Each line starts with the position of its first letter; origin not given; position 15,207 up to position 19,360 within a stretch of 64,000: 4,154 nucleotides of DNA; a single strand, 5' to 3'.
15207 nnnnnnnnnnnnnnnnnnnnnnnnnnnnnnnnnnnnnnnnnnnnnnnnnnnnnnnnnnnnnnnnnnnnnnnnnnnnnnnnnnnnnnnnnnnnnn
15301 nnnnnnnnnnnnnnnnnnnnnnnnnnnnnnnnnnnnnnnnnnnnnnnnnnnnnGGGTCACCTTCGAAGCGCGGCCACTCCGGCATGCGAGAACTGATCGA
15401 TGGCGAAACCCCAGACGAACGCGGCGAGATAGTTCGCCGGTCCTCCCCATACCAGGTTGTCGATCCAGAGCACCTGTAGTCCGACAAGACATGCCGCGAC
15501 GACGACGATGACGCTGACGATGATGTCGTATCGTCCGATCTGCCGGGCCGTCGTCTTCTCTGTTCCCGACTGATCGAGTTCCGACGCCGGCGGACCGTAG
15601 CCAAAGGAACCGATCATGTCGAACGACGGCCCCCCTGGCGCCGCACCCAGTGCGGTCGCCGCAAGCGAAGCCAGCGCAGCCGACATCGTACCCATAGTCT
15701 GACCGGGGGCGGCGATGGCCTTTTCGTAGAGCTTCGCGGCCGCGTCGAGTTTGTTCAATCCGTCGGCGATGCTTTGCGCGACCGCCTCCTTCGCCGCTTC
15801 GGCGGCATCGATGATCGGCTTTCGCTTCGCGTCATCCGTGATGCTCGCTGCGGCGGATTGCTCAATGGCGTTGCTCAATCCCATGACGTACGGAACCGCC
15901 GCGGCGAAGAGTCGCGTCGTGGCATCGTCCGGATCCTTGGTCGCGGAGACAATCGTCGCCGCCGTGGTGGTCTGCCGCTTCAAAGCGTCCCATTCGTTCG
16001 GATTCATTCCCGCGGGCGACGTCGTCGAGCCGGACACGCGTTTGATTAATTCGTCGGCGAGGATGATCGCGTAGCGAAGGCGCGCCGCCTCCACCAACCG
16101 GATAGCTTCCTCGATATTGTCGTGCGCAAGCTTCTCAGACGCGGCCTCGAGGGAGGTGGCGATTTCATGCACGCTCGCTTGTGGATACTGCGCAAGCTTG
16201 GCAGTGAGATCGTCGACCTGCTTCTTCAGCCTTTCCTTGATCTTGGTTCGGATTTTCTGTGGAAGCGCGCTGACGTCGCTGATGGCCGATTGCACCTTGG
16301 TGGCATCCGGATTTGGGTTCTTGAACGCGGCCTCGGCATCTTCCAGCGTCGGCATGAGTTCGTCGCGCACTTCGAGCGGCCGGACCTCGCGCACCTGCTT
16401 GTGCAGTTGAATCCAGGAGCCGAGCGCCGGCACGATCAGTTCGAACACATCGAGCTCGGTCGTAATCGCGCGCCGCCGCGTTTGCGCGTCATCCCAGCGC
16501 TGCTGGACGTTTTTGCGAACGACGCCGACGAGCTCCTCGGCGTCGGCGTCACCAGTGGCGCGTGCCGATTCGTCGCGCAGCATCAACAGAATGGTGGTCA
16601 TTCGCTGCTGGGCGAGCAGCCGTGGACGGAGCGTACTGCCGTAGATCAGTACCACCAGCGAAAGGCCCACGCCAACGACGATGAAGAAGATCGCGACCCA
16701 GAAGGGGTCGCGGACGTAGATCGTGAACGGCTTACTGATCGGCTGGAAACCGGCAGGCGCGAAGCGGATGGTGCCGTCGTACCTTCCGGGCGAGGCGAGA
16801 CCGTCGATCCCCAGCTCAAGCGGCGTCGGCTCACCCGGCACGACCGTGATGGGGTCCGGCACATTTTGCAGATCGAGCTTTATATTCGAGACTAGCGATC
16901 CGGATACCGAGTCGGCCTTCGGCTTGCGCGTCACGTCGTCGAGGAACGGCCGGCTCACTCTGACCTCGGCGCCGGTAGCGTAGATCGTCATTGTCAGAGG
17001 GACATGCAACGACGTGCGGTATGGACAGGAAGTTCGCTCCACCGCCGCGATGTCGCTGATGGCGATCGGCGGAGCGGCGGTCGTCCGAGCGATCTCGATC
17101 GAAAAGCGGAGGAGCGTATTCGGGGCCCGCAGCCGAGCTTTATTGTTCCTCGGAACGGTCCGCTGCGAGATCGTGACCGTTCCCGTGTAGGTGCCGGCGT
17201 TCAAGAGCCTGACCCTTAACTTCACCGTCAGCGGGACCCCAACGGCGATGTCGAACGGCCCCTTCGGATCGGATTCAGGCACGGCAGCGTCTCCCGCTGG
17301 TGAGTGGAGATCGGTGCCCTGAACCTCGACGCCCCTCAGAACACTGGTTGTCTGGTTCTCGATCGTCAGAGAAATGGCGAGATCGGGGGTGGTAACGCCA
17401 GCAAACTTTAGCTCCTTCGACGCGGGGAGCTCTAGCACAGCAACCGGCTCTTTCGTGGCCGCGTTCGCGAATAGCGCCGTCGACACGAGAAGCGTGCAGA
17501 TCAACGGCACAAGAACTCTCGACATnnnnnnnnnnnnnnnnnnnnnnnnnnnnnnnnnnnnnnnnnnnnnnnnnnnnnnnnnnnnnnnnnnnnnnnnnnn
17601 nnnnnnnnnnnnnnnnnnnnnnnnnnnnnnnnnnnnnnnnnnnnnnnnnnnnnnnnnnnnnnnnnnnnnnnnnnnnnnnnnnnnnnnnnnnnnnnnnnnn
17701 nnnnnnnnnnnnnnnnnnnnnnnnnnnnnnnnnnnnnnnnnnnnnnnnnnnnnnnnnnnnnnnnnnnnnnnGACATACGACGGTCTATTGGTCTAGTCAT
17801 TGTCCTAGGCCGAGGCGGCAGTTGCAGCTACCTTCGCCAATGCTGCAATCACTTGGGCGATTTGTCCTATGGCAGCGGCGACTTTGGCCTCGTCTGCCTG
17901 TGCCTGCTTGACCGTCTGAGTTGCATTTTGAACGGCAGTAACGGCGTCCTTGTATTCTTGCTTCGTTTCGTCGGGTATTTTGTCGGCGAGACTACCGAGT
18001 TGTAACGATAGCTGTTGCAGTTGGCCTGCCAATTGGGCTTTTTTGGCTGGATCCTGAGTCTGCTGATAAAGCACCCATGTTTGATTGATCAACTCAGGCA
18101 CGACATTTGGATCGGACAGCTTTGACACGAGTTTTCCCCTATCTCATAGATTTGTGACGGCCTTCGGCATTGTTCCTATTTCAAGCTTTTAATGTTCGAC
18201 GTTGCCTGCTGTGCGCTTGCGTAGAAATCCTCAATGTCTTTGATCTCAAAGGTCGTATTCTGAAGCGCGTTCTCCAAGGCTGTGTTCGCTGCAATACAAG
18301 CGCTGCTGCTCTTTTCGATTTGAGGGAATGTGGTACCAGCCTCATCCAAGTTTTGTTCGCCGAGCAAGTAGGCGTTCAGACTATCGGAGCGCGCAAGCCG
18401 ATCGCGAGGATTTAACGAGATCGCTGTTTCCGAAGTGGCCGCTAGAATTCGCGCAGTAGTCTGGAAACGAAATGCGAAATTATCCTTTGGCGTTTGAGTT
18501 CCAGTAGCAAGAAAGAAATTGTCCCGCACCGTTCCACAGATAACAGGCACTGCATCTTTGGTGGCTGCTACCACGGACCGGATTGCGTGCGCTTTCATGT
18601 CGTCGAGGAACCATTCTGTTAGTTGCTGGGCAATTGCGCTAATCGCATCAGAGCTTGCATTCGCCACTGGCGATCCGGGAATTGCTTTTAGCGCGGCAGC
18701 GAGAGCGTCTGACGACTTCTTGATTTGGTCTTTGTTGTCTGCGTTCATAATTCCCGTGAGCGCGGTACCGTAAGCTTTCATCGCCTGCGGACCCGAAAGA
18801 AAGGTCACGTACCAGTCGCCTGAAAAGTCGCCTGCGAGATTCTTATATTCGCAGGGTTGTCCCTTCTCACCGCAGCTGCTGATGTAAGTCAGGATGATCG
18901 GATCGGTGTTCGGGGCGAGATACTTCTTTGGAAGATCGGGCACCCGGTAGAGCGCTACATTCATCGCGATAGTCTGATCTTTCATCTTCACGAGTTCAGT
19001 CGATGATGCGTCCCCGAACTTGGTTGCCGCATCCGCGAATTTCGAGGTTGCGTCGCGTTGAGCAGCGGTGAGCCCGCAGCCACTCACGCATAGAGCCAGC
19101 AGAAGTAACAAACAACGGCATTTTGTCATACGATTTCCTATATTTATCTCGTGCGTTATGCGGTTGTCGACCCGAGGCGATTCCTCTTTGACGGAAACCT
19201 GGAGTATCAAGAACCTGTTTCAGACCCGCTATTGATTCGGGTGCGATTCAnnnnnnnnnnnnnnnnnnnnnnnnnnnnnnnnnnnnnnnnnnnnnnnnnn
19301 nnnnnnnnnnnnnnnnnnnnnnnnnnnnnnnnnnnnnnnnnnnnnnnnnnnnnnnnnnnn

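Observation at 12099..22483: Candidate undescribed multi-gene conflict/defence-type operon: XRE regulator, TM+IPT/TIG protein, patatin phospholipase, lipoprotein, small helical protein, large signal-peptide/TM protein, CHAT-protease protein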

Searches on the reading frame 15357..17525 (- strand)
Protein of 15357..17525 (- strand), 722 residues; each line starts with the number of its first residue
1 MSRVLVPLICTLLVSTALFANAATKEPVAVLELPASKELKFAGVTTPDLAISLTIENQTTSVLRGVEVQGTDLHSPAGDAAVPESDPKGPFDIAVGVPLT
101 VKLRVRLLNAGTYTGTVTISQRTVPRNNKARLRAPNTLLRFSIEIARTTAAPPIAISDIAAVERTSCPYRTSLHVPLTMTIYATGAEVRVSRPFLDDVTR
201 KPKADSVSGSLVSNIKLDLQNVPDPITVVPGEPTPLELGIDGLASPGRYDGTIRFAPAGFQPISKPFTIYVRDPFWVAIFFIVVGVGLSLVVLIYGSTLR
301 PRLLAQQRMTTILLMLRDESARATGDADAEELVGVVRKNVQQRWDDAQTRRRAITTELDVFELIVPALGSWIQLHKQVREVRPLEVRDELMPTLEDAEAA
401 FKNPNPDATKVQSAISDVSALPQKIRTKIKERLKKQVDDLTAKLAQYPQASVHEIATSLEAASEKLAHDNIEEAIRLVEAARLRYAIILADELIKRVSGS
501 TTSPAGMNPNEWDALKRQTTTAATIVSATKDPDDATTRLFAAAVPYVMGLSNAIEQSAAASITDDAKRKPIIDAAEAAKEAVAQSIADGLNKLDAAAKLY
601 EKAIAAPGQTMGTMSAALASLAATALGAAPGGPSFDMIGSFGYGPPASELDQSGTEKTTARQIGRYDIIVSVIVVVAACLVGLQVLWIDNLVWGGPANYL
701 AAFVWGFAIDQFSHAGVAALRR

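Call 4: search_protein_families(library=pfam, proteins=[window:15357-17525:-], max_evalue=0.1)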
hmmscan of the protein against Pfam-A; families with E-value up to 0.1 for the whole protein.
window:15357-17525:- (722 aa): 5 families
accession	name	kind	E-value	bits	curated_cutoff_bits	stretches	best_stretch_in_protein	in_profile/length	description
PF10116.14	Host_attach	-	0.023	15.7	26.7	1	573-621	65-113/138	Protein required for attachment to host cells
PF13801.11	Metal_resist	-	0.025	15.2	29.2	1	385-442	63-120/125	Heavy-metal resistance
PF12505.14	DUF3712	-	0.049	14.4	24.1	0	19-79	37-97/125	Protein of unknown function (DUF3712)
PF05596.16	Taeniidae_ag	-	0.051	13.8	31.9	0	410-441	22-53/55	Taeniidae antigen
PF01442.23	Apolipoprotein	-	0.073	13.2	90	1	385-467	92-142/190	Apolipoprotein A1/A4/E domain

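Call 5: search_protein_families(library=padloc, proteins=[window:15357-17525:-], max_evalue=0.1)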
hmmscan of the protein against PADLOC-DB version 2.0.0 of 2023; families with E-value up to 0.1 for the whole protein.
window:15357-17525:- (722 aa): 0 families

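Call 6: search_protein_families(library=ncbifam, proteins=[window:15357-17525:-], max_evalue=0.1)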
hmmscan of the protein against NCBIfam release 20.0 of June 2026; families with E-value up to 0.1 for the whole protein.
window:15357-17525:- (722 aa): 0 families

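Call 21: find_homologous_proteins(query=window:15357-17525:-)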
Query window:15357-17525:- (722 aa): 7 proteins with E <= 0.001 among 8000 candidates.
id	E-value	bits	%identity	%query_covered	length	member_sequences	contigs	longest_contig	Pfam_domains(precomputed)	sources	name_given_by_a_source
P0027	0.0e+0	1389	90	100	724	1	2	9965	-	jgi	jgi:hypothetical protein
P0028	0.0e+0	1269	81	100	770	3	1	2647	-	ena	-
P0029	0.0e+0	1261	82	100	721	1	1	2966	-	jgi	jgi:hypothetical protein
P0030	0.0e+0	1199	79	100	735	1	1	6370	-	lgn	-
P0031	0.0e+0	1177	76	100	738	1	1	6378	-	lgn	-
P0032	3.8e-256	870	60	97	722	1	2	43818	-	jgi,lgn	jgi:hypothetical protein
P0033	5.6e-198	678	49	96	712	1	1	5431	-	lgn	-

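Call 30: find_homologous_proteins(query=A2)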
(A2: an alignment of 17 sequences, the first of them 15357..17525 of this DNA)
Query A2 (17 sequences) (722 aa, profile of the alignment): 8 proteins with E <= 0.001 among 8000 candidates.
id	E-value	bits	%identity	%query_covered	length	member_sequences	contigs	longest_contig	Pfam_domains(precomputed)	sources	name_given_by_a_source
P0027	2.8e-296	1003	90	100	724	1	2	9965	-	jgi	jgi:hypothetical protein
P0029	1.7e-288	977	82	100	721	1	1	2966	-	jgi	jgi:hypothetical protein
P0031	3.7e-288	976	76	100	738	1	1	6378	-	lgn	-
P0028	3.8e-285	966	81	100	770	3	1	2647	-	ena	-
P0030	8.4e-278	942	79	100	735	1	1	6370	-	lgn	-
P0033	5.1e-264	896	49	96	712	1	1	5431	-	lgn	-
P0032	5.2e-264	896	60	97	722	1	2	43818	-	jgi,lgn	jgi:hypothetical protein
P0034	4.9e-132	460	96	51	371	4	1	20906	-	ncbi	-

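Call 62: predict_structure(alignment_id=A3)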
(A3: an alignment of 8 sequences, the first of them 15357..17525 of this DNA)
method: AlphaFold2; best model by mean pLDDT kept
length: 722 residues; sequences in the alignment: 8
mean_pLDDT: 68.5   pTM: 0.40
mean pLDDT of the five models: 68.5, 67.7, 66.6, 66.2, 65.4
residues with pLDDT >= 90: 11; 70-90: 431; 50-70: 142; < 50: 138
segments of 3 or more residues with pLDDT < 50: 1-36, 127-130, 607-622, 627-668, 682-700, 708-722
pLDDT, mean of each block of 10 residues (from residue 1): 34 27 27 49 69 75 79 73 75 76 74 81 56 67 72 68 58 77 71 81 69 79 78 81 77 72 77 60 64 64 70 81 82 89 78 67 87 85 80 89 86 89 83 84 69 79 86 84 84 74 70 81 79 80 85 82 81 88 81 80 55 43 44 26 32 31 42 53 43 41 50 38 33
secondary structure, 60 per line:
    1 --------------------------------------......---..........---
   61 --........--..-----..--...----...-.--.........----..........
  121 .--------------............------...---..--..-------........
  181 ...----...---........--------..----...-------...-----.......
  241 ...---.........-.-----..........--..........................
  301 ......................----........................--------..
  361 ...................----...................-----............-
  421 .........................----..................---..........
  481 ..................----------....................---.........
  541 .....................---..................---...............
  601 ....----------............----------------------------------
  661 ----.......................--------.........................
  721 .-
elements in order (helices of 4 or more, strands of 3 or more residues): E39-44 E48-57 E63-70 E84-86 E91-93 E98-106 E111-121 E136-147 E154-156 E173-183 E188-190 E194-201 E216-218 E226-228 E234-243 E247-255 E263-272 H275-322 H327-350 H359-379 H384-402 H408-419 H421-445 H450-467 H471-498 H509-528 H532-561 H565-582 H586-604 H615-626 H665-687 H696-721

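Call 83: search_protein_families(library=pfam, alignment_id=A2, max_evalue=0.1)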
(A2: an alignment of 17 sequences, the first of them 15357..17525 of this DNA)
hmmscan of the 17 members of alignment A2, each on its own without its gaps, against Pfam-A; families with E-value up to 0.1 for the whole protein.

A. member 1, window:15357-17525:- (722 aa): 5 families
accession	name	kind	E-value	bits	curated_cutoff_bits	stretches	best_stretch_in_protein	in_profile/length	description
PF10116.14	Host_attach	-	0.023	15.7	26.7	1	573-621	65-113/138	Protein required for attachment to host cells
PF13801.11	Metal_resist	-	0.025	15.2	29.2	1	385-442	63-120/125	Heavy-metal resistance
PF12505.14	DUF3712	-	0.049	14.4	24.1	0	19-79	37-97/125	Protein of unknown function (DUF3712)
PF05596.16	Taeniidae_ag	-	0.051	13.8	31.9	0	410-441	22-53/55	Taeniidae antigen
PF01442.23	Apolipoprotein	-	0.073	13.2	90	1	385-467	92-142/190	Apolipoprotein A1/A4/E domain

B. families by the number of members that match (of 17 scanned): 16 families
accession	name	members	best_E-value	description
PF13801.11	Metal_resist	2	0.017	Heavy-metal resistance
PF05596.16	Taeniidae_ag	2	0.051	Taeniidae antigen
PF14352.11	DUF4402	1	0.016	Domain of unknown function (DUF4402)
PF10116.14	Host_attach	1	0.023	Protein required for attachment to host cells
PF21633.3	MOV-10_Ig-like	1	0.04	Helicase MOV-10, Ig-like domain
PF07281.17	INSIG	1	0.04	Insulin-induced protein (INSIG)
PF12505.14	DUF3712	1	0.049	Protein of unknown function (DUF3712)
PF00047.31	ig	1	0.052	Immunoglobulin domain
PF22352.2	K319L-like_PKD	1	0.07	K319L-like, PKD domain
PF01442.23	Apolipoprotein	1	0.073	Apolipoprotein A1/A4/E domain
PF07739.18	TipAS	1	0.073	TipAS antibiotic-recognition domain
PF11932.13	DUF3450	1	0.075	Protein of unknown function (DUF3450)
PF16357.10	PepSY_TM_like_2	1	0.097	Putative PepSY_TM-like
PF12296.13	HsbA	1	0.097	Hydrophobic surface binding protein A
PF01008.23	IF-2B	1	0.099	Initiation factor 2 subunit family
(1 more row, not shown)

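Call 85: search_protein_families(library=padloc, alignment_id=A2, max_evalue=0.01)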
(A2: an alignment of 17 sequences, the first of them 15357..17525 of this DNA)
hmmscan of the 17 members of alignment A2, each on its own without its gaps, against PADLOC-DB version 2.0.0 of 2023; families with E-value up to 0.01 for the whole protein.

A. member 1, window:15357-17525:- (722 aa): 0 families

B. families by the number of members that match (of 17 scanned): 1 family
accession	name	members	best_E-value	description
PDLC02987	caspase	1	0.002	-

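Call 105: search_solved_structures(query=A2, max_evalue=1)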
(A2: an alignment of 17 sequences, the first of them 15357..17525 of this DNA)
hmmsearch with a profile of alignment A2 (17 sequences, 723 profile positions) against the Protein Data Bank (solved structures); distinct sequences matched with E-value up to 1: 7.
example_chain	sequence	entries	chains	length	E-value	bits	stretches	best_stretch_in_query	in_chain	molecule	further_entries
8yns_R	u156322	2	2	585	0.1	14.1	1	297-349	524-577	Melanin-concentrating hormone receptor 1,Soluble cytochrome b562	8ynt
8x9y_Z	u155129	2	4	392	0.24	12.9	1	8-90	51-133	Tri1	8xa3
2n5e_A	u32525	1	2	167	0.32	12.5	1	429-543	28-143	Apolipoprotein A-I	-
9v39_A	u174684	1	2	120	0.5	11.9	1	435-497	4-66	De novo designed serotonin binder SROb2_30, chain A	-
8gi0_F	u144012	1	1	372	0.54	11.8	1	388-476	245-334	Peroxisomal membrane protein PEX14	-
4o65_A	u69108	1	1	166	0.58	11.6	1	84-134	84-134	Putative archaeal ammonia monooxygenase subunit B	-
4zry_B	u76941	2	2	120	0.8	11.2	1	412-493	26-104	Keratin, type II cytoskeletal 1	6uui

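Call 116: search_dna_similar(query=window:15357-17525:-, collection=plasmids, mode=protein, max_evalue=0.00001, max_rows=10)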
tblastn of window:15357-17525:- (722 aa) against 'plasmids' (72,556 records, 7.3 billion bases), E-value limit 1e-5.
No match.

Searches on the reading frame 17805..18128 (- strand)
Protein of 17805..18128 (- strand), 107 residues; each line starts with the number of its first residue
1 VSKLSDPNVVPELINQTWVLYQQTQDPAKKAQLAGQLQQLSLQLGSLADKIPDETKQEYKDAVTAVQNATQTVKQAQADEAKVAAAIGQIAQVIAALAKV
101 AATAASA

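Call 4: search_protein_families(library=pfam, proteins=[window:17805-18128:-], max_evalue=0.1)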
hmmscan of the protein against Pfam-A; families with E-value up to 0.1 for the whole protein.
window:17805-18128:- (107 aa): 6 families
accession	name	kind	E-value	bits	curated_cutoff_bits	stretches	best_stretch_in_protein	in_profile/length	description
PF08919.15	F_actin_bind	-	0.0036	17.8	23.6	1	24-81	29-86/112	F-actin binding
PF14000.11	Packaging_FI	-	0.014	16.3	27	1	29-101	18-94/131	DNA packaging protein FI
PF11764.13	N-SET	-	0.028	14.9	28.3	1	49-86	85-123/172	COMPASS (Complex proteins associated with Set1p) component N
PF09769.14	ApoO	-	0.033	14.5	31.4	1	23-90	5-73/131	Apolipoprotein O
PF10046.14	BLOC1_2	-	0.041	14.7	33.4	1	46-104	23-81/96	Biogenesis of lysosome-related organelles complex-1 subunit 2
PF11068.13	YlqD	-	0.092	13.5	27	0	27-85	26-81/131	YlqD protein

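Call 5: search_protein_families(library=padloc, proteins=[window:17805-18128:-], max_evalue=0.1)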
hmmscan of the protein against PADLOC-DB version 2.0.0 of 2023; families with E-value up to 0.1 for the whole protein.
window:17805-18128:- (107 aa): 0 families

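Call 6: search_protein_families(library=ncbifam, proteins=[window:17805-18128:-], max_evalue=0.1)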
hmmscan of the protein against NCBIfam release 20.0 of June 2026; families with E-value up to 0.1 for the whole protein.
window:17805-18128:- (107 aa): 5 families
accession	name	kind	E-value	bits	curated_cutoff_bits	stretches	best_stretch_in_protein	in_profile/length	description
NF049873.2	cytotoxin_MakE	exception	8.2e-05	21.8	360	1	14-100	89-178/352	alpha-pore-forming cytotoxin subunit MakE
NF040601.1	TerS_not_xtmA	equivalog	0.0073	16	120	1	12-106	107-202/233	phage terminase small subunit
NF045780.1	TrlF_fam_ATP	equivalog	0.04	12.6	350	1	20-97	462-545/944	TrlF family AAA-like ATPase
NF050013.1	HpsJ_like_A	equivalog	0.056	13.1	140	1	9-102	90-178/217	HpsJ-like protein, cyanoexosortase A-associated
NF045829.1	UU052_fam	exception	0.056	12.1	210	1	36-102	588-655/662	MSC_0620 family F1-like ATPase-associated subunit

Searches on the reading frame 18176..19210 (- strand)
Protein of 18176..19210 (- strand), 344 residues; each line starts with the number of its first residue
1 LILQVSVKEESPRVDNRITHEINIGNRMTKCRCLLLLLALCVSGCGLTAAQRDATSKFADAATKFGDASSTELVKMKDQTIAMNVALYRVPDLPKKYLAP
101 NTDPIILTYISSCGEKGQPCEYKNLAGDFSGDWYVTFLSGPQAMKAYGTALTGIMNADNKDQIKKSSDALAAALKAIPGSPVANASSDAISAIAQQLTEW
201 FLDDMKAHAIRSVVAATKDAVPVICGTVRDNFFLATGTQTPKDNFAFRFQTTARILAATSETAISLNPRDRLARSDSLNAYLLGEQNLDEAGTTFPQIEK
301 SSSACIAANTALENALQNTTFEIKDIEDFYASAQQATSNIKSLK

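Call 4: search_protein_families(library=pfam, proteins=[window:18176-19210:-], max_evalue=0.1)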
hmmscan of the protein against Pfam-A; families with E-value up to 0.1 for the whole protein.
window:18176-19210:- (344 aa): 0 families

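Call 5: search_protein_families(library=padloc, proteins=[window:18176-19210:-], max_evalue=0.1)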
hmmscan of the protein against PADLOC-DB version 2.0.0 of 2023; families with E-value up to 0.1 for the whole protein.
window:18176-19210:- (344 aa): 0 families

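Call 6: search_protein_families(library=ncbifam, proteins=[window:18176-19210:-], max_evalue=0.1)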
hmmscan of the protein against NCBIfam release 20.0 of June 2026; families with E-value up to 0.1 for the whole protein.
window:18176-19210:- (344 aa): 1 family
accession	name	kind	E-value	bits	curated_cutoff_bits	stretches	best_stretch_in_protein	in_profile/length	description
NF058642.1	lipo_YqiH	exception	0.03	14.5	140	1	32-70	4-41/94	lipoprotein YqiH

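Call 103: search_solved_structures(query=window:18176-19129:-, max_evalue=1)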
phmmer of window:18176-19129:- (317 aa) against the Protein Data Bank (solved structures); distinct sequences matched with E-value up to 1: 0.
